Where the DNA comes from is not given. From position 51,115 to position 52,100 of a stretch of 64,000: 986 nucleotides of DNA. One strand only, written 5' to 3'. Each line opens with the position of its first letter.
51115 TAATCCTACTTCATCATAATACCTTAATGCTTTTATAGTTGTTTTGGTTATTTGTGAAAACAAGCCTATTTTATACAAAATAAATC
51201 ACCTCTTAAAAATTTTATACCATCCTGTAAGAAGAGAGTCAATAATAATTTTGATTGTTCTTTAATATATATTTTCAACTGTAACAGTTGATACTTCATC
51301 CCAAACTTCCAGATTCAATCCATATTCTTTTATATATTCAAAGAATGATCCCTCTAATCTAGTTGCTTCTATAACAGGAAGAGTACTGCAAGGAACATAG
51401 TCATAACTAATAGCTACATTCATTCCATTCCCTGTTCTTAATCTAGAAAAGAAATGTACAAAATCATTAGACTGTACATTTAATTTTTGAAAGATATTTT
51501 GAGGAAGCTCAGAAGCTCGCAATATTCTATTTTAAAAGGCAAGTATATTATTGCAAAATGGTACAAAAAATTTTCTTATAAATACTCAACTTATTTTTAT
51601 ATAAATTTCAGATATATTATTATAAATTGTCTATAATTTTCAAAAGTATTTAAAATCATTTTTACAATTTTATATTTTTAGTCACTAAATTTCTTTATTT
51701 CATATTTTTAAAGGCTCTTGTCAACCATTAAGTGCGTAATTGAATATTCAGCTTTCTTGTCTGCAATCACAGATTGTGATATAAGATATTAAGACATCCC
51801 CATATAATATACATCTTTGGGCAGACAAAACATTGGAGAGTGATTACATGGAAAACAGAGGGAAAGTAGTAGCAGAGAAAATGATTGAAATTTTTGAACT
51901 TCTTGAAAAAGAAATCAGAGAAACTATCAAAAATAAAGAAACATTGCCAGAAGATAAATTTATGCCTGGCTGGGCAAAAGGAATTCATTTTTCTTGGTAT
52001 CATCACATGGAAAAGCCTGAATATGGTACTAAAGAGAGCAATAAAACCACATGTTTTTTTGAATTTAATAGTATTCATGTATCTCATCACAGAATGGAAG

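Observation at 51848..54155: Compositionally distinct convergent gene pair of unknown function next to the defence island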

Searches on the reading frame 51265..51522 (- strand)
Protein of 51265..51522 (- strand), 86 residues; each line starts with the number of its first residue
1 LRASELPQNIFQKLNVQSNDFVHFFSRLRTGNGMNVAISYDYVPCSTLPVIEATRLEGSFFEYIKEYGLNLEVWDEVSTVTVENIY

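Call 6: search_protein_families(library=pfam, proteins=[window:51265-51522:-], max_evalue=1)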
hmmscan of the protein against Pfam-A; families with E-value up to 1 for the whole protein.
window:51265-51522:- (86 aa): 1 family
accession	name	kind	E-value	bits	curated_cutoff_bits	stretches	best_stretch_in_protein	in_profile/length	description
PF07702.18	UTRA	-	4.2e-10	40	23.8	1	7-72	19-86/141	UTRA domain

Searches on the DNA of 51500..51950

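Call 57: search_rna_families(source=window, start=51500, end=51950, threshold=evalue, max_evalue=10, show_alignments=3)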
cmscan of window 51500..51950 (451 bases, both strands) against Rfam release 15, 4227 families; matches with E-value up to 10: 1.
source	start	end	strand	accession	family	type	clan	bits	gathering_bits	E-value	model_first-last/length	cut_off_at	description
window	51757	51828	-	RF00575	SNORD70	Gene; snRNA; snoRNA; CD-box;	-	17.3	50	7.8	1-89/89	no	Small nucleolar RNA SNORD70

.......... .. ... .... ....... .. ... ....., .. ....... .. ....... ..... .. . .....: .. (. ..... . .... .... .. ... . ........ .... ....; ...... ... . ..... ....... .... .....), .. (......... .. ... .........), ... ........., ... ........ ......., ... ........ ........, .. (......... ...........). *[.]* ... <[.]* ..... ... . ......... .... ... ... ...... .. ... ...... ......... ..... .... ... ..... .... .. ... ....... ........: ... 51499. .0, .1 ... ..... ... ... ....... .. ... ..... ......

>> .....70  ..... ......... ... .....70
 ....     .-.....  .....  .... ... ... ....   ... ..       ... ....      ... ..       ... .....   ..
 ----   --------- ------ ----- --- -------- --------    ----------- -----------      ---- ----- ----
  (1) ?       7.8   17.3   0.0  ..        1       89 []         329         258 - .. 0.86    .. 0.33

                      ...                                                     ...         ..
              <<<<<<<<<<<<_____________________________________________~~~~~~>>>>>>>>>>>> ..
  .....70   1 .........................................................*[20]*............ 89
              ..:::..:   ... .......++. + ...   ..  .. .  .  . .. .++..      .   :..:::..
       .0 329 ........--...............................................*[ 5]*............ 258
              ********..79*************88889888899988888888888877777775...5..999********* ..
